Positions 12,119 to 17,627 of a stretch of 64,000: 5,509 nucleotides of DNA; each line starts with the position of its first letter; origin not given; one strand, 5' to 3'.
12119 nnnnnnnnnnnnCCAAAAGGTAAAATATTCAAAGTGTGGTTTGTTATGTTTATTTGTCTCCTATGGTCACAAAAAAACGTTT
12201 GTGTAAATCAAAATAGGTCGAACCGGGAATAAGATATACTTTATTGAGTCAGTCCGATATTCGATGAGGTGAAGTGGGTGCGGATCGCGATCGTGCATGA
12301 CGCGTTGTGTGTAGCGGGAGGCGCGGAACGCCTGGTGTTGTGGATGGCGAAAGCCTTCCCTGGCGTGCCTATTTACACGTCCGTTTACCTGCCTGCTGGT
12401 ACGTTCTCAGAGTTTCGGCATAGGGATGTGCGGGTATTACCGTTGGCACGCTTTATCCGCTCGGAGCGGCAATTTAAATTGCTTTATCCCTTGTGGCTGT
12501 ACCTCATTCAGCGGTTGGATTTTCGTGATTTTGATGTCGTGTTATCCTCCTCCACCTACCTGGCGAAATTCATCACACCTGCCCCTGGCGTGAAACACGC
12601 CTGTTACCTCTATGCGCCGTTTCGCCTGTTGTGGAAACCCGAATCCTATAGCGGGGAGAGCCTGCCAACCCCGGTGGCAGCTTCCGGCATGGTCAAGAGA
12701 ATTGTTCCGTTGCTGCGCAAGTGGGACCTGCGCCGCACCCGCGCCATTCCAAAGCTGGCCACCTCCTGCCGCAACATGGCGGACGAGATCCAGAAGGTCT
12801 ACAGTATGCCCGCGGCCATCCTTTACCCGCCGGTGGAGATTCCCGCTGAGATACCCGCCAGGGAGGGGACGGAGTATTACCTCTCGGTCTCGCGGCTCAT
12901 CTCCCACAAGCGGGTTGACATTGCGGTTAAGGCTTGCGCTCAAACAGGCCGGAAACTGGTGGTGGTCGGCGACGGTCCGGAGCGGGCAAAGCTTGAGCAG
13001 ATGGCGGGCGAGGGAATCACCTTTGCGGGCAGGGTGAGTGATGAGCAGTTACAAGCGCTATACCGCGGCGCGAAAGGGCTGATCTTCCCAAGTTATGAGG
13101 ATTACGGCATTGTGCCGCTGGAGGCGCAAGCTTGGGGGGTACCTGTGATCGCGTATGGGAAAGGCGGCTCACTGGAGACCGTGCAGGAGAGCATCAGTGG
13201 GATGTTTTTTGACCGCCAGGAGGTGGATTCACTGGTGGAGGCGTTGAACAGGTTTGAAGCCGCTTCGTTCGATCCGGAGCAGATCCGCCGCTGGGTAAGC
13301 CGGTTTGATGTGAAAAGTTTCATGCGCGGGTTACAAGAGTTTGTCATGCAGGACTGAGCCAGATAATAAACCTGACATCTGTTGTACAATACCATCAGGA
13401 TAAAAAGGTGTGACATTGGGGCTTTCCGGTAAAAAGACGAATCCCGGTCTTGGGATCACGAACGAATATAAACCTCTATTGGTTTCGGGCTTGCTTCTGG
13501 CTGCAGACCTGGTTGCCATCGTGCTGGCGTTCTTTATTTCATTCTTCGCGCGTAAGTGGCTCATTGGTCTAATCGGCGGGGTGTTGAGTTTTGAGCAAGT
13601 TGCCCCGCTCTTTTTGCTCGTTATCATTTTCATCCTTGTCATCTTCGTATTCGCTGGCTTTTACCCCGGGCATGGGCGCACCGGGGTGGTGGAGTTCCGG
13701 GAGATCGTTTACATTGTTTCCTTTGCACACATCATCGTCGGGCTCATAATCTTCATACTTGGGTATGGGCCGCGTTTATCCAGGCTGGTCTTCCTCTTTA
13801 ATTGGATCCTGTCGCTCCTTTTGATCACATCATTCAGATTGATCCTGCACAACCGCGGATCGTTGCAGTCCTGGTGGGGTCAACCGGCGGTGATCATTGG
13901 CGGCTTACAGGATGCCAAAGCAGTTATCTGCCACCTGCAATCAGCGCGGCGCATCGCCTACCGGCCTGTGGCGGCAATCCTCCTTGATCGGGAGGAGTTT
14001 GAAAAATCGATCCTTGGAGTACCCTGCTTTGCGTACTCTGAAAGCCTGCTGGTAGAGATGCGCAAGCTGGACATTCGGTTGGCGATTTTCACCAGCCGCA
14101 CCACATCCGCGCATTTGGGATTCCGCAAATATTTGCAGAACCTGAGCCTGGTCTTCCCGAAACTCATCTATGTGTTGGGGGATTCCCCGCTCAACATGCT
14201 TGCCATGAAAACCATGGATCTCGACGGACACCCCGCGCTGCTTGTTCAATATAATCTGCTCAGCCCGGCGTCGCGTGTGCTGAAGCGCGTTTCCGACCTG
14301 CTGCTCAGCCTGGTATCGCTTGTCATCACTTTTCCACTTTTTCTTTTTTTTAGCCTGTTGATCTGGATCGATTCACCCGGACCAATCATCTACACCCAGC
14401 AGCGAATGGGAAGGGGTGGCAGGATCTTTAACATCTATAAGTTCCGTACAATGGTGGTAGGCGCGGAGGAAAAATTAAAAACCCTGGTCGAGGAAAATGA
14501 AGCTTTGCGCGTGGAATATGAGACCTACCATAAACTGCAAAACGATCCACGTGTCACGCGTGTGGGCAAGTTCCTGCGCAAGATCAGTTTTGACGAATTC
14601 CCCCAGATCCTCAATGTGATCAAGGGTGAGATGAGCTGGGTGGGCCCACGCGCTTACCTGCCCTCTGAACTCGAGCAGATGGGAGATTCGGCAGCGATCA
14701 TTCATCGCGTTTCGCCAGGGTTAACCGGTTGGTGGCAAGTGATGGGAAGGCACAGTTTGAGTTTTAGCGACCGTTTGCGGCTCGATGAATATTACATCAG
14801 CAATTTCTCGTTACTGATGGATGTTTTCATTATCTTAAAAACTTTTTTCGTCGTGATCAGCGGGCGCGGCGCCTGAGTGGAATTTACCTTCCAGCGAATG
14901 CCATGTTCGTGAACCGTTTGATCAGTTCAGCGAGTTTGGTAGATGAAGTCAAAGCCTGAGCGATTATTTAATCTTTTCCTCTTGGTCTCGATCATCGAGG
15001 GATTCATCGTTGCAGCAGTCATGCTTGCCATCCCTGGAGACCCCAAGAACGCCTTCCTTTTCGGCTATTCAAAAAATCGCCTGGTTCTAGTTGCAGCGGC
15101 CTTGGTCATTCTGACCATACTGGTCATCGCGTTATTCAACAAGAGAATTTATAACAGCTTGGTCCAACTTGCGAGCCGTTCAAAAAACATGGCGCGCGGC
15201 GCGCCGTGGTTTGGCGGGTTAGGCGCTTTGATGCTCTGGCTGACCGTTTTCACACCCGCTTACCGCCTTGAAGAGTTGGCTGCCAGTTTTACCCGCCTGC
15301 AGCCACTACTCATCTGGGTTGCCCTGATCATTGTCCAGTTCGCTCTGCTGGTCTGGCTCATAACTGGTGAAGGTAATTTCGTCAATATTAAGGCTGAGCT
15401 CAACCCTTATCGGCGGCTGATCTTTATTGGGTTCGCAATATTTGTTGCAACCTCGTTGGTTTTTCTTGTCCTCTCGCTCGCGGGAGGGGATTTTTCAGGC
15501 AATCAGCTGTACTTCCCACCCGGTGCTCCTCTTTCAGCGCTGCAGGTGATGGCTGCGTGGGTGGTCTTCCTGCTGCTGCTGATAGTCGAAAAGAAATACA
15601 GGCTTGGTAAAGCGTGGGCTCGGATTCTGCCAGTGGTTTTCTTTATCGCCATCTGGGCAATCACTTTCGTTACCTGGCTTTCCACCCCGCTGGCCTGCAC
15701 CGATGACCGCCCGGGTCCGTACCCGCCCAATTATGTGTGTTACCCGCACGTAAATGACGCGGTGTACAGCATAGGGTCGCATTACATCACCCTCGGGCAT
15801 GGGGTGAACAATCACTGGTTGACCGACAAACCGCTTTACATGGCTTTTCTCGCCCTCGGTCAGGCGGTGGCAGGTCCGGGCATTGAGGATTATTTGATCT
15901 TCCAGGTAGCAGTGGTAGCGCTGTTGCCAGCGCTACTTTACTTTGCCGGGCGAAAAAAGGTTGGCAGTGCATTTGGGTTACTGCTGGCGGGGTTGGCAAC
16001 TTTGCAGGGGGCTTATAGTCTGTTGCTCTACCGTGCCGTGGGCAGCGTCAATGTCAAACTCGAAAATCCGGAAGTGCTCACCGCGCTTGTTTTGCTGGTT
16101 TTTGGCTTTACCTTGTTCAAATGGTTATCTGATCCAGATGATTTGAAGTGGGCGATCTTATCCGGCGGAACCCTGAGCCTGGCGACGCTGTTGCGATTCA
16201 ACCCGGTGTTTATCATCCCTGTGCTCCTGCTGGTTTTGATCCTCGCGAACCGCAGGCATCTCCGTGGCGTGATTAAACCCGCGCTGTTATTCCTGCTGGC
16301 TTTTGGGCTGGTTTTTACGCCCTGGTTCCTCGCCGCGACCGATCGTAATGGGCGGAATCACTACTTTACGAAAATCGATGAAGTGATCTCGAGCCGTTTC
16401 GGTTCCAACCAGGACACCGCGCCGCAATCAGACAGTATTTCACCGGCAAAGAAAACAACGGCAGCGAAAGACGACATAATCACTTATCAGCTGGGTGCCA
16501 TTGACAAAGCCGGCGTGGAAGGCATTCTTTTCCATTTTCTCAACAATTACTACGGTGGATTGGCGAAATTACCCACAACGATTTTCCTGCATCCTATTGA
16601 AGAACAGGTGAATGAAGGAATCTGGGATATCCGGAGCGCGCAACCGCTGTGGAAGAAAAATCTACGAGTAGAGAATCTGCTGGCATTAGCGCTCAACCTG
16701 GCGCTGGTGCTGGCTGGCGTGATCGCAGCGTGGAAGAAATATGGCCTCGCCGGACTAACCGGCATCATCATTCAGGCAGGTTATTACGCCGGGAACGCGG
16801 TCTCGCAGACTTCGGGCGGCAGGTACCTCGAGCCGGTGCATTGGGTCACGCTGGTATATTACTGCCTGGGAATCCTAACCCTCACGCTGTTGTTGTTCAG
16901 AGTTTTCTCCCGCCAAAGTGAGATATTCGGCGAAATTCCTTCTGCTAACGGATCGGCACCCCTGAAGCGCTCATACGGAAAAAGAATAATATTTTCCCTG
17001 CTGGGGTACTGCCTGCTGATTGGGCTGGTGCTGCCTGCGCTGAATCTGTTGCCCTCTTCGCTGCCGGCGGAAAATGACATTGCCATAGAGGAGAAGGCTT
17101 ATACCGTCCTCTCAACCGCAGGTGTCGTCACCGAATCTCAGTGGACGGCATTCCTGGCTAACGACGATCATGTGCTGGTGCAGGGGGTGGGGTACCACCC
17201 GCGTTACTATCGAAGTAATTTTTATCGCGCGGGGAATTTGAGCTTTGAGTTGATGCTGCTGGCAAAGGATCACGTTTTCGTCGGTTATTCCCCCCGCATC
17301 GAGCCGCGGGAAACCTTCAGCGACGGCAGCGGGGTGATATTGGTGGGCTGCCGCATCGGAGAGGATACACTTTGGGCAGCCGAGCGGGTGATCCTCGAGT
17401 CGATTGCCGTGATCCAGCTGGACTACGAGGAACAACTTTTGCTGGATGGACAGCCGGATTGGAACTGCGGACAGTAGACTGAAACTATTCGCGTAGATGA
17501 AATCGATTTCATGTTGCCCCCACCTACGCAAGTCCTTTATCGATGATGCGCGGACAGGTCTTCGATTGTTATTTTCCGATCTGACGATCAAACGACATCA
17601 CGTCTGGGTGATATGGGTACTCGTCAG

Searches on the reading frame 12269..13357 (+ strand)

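Call 50: search_protein_families(library=pfam, proteins=[window:12269-13357:+], max_evalue=0.001)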
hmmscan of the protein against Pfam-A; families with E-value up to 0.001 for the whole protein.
window:12269-13357:+ (362 aa): 4 families
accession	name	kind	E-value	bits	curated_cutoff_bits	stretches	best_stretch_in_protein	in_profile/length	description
PF00534.26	Glycos_transf_1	-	7e-27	94.5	26.4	1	191-333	5-159/172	Glycosyl transferases group 1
PF13692.12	Glyco_trans_1_4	-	1.7e-21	77.4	27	1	205-328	5-138/142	Glycosyl transferases group 1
PF20706.3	GT4-conflict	-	2.3e-08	33.8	26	1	161-312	155-327/385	Family 4 Glycosyltransferase in conflict systems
PF13439.12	Glyco_transf_4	-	0.00016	22.2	28.5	1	17-189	2-166/170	Glycosyltransferase Family 4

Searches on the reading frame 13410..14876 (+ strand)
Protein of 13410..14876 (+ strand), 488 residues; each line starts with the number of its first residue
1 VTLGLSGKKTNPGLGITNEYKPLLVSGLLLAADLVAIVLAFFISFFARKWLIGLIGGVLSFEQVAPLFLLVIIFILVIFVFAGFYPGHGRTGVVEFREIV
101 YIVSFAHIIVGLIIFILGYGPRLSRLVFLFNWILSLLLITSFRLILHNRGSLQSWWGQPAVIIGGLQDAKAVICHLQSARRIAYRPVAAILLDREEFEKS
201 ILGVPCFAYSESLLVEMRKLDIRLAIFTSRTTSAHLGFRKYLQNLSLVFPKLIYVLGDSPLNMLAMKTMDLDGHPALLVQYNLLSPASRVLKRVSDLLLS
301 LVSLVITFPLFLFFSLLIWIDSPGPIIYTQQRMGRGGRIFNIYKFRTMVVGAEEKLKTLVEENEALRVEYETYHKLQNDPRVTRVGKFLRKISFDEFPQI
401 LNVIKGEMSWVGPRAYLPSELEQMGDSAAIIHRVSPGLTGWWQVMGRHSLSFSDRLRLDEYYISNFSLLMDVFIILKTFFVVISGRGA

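Call 50: search_protein_families(library=pfam, proteins=[window:13410-14876:+], max_evalue=0.001)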
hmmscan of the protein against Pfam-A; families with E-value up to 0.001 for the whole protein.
window:13410-14876:+ (488 aa): 1 family
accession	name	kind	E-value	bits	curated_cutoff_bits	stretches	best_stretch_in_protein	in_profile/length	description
PF02397.22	Bac_transf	-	2.1e-62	210.3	27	1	292-483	1-178/179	Bacterial sugar transferase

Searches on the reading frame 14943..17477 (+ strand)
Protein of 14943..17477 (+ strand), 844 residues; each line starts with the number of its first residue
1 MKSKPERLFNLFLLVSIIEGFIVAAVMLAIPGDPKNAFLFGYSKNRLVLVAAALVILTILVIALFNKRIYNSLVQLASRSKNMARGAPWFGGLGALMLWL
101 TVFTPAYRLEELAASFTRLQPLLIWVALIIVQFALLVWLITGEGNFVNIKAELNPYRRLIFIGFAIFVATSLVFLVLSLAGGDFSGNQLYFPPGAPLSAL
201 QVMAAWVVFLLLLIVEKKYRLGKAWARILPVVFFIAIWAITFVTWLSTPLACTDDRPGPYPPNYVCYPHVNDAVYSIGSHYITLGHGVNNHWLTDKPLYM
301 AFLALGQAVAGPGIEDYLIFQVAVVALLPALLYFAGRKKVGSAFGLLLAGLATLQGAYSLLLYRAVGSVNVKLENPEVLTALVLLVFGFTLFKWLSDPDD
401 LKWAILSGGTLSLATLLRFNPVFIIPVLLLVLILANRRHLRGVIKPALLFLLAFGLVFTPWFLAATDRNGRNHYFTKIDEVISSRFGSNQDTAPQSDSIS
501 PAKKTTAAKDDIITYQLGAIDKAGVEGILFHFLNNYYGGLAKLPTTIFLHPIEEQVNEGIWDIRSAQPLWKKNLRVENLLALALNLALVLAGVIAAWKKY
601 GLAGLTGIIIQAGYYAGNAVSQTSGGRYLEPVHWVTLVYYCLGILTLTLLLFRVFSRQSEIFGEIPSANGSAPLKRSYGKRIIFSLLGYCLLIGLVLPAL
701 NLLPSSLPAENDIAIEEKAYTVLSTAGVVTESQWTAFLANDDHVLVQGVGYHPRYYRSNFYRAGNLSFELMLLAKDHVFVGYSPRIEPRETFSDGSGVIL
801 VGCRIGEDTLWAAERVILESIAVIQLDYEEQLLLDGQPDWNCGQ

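Call 67: search_protein_families(library=pfam, proteins=[window:14943-17477:+], max_evalue=1)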
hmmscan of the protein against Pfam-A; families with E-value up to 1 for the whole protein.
window:14943-17477:+ (844 aa): 1 family
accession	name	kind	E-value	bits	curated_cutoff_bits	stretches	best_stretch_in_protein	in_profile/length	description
PF13231.12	PMT_2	-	1.6e-05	25.6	26.1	1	297-461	4-157/160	Dolichyl-phosphate-mannose-protein mannosyltransferase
